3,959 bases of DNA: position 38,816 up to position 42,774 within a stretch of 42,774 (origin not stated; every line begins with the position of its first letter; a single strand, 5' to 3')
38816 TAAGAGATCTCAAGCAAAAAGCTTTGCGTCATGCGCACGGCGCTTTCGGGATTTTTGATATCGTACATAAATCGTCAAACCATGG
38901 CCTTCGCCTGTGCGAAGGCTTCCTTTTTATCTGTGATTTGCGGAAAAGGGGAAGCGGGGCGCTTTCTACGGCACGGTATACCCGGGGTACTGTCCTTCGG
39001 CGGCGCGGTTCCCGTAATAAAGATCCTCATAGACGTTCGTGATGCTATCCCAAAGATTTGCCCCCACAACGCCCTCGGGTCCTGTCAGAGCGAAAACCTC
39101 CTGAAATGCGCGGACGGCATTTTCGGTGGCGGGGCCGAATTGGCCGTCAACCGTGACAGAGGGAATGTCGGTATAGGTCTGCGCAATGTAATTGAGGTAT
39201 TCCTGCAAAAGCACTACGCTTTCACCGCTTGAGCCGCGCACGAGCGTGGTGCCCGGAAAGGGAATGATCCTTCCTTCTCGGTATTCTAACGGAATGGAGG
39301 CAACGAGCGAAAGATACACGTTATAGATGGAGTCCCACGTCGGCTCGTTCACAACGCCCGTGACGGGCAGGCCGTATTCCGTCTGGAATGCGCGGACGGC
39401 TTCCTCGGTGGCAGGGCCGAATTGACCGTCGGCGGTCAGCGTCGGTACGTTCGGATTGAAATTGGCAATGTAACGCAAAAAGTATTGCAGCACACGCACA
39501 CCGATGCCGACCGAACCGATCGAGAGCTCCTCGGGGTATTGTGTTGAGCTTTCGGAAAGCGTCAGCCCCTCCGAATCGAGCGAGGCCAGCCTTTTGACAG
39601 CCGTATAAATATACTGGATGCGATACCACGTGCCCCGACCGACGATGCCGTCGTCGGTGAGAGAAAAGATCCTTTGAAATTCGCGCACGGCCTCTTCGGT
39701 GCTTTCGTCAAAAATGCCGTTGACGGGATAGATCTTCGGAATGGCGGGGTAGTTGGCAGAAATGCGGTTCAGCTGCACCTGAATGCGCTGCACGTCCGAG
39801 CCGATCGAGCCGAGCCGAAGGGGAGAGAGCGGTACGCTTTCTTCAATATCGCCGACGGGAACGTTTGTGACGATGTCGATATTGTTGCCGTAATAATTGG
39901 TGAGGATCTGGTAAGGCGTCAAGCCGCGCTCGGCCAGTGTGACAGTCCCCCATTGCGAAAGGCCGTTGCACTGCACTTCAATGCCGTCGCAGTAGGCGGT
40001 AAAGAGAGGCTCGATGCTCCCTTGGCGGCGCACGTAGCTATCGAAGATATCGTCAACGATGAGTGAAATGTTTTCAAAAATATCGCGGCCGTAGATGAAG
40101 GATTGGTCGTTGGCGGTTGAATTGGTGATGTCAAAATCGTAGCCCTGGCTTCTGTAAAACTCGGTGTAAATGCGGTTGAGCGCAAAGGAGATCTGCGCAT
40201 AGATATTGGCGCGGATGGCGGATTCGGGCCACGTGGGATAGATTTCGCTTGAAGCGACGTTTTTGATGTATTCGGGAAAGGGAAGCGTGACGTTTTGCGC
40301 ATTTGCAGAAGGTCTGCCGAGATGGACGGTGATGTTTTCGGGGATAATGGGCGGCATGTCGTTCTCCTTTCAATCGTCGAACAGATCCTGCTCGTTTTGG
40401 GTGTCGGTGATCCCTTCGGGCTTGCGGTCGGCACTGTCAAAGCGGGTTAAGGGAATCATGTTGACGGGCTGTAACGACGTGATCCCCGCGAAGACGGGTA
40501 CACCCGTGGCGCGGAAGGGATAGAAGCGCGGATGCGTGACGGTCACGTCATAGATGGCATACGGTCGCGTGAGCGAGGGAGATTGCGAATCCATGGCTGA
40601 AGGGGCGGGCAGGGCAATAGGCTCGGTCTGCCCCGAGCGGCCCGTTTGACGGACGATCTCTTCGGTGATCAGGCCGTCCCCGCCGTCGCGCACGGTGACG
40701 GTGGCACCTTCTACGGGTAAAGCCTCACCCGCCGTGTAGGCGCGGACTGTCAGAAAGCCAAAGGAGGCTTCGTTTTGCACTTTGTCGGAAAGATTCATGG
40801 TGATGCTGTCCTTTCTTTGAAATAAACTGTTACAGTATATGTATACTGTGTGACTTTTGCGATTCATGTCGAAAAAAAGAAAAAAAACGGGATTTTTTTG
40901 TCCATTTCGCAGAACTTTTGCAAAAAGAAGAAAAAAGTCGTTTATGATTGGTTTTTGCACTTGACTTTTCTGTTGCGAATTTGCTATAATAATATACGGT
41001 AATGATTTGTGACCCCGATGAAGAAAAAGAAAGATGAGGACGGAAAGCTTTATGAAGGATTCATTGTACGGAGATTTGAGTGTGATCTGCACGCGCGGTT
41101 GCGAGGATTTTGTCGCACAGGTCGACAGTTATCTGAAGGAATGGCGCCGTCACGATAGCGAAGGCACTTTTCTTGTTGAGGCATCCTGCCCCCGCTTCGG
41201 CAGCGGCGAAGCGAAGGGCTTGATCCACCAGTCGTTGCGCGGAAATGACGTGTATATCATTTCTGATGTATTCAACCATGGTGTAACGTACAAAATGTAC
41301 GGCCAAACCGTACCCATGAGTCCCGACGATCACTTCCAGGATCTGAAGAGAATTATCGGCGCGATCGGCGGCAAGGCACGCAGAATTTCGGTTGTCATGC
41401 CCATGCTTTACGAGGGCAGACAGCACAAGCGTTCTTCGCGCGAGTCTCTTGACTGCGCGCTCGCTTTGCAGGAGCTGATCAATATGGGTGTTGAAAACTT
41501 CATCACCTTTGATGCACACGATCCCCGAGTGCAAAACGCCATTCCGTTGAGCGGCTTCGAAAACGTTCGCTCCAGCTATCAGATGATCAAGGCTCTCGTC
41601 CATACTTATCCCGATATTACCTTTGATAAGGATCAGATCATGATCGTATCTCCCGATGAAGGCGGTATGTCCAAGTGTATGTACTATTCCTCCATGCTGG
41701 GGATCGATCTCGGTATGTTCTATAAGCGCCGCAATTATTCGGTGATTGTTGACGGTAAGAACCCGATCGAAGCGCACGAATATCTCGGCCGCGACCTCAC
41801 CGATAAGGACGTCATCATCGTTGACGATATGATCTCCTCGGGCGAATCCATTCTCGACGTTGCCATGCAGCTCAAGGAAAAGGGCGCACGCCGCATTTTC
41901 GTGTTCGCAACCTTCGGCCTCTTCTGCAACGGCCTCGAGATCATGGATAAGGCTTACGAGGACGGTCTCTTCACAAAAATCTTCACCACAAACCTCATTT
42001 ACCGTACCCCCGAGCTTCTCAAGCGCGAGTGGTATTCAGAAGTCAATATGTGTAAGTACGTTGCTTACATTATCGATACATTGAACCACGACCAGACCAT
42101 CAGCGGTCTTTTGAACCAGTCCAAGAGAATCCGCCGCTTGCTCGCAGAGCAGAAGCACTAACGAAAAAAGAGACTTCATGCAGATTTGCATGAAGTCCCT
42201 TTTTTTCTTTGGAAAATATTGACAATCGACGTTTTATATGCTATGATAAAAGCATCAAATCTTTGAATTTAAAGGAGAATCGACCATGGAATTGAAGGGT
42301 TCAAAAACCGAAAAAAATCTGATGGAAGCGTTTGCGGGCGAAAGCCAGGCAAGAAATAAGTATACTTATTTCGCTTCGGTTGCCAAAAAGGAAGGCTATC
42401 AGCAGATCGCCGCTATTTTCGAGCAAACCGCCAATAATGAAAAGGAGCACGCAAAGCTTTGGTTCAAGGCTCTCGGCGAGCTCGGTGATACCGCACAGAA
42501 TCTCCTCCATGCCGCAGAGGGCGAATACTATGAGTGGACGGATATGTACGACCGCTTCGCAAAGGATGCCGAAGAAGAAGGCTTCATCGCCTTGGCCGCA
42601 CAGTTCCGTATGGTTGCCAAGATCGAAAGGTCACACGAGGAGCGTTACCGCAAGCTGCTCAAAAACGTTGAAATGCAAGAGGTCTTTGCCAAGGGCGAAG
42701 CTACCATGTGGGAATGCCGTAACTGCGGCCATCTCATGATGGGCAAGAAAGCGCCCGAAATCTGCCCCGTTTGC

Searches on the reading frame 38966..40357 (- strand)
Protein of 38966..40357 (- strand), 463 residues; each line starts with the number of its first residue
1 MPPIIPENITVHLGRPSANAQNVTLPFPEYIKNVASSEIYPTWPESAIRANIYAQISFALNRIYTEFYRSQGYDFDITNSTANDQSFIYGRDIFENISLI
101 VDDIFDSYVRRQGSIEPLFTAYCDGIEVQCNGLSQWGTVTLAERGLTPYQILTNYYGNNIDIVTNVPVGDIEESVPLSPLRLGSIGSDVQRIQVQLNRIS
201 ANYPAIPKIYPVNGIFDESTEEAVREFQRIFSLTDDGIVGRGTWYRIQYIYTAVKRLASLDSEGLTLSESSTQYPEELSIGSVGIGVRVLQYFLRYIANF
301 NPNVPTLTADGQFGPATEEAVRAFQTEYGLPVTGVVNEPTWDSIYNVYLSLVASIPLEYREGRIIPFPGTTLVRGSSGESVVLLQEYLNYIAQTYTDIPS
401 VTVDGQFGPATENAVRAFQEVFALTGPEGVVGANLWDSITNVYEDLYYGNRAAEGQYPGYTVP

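Call 21: search_protein_families(library=pfam, proteins=[window:38966-40357:-], max_evalue=0.01)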
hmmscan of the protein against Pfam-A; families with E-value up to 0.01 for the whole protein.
window:38966-40357:- (463 aa): 3 families
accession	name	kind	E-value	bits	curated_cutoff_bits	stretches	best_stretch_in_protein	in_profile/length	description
PF01471.23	PG_binding_1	-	3.2e-46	155.8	23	3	287-343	5-56/57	Putative peptidoglycan binding domain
PF09374.15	PG_binding_3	-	1.4e-09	38.5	24.6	1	380-422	2-33/76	Predicted Peptidoglycan domain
PF08486.15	SpoIID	-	0.001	20.1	23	1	24-86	10-66/97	Stage II sporulation protein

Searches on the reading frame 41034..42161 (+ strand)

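Call 21: search_protein_families(library=pfam, proteins=[window:41034-42161:+], max_evalue=0.01)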
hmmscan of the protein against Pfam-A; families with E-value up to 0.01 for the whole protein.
window:41034-42161:+ (375 aa): 4 families
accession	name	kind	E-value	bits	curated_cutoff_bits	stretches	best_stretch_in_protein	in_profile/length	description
PF13793.12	Pribosyltran_N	-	9.2e-17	61.4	25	1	17-152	3-117/117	N-terminal domain of ribose phosphate pyrophosphokinase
PF00156.33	Pribosyltran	-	8.1e-11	41.9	26.3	1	197-288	26-118/158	Phosphoribosyl transferase domain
PF14572.12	Pribosyl_synth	-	3.8e-09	37.2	27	1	254-357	80-180/184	Phosphoribosyl synthetase-associated domain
PF14681.12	UPRTase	-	4.8e-05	23.4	27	1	242-292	105-157/206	Uracil phosphoribosyltransferase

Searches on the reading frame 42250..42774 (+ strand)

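Call 21: search_protein_families(library=pfam, proteins=[window:42250-42774:+], max_evalue=0.01)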
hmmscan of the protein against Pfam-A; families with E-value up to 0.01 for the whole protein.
window:42250-42774:+ (175 aa): 5 families
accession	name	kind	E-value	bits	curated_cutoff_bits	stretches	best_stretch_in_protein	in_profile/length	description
PF02915.23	Rubrerythrin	-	5.3e-26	92.1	22.8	1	22-137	1-137/137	Rubrerythrin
PF21349.2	RUBY_RBDX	-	5.2e-09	35.8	26.5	1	154-175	1-22/30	Rubrerythrin, rubredoxin-like domain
PF00210.30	Ferritin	-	8.9e-07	29.4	24.5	1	22-113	2-95/142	Ferritin-like domain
PF23458.2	DUF7130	-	0.00077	19.8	35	1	138-175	39-76/89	Domain of unknown function (DUF7130)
PF23455.1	DUF7129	-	0.0046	17.1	30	1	151-175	9-33/45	Domain of unknown function (DUF7129)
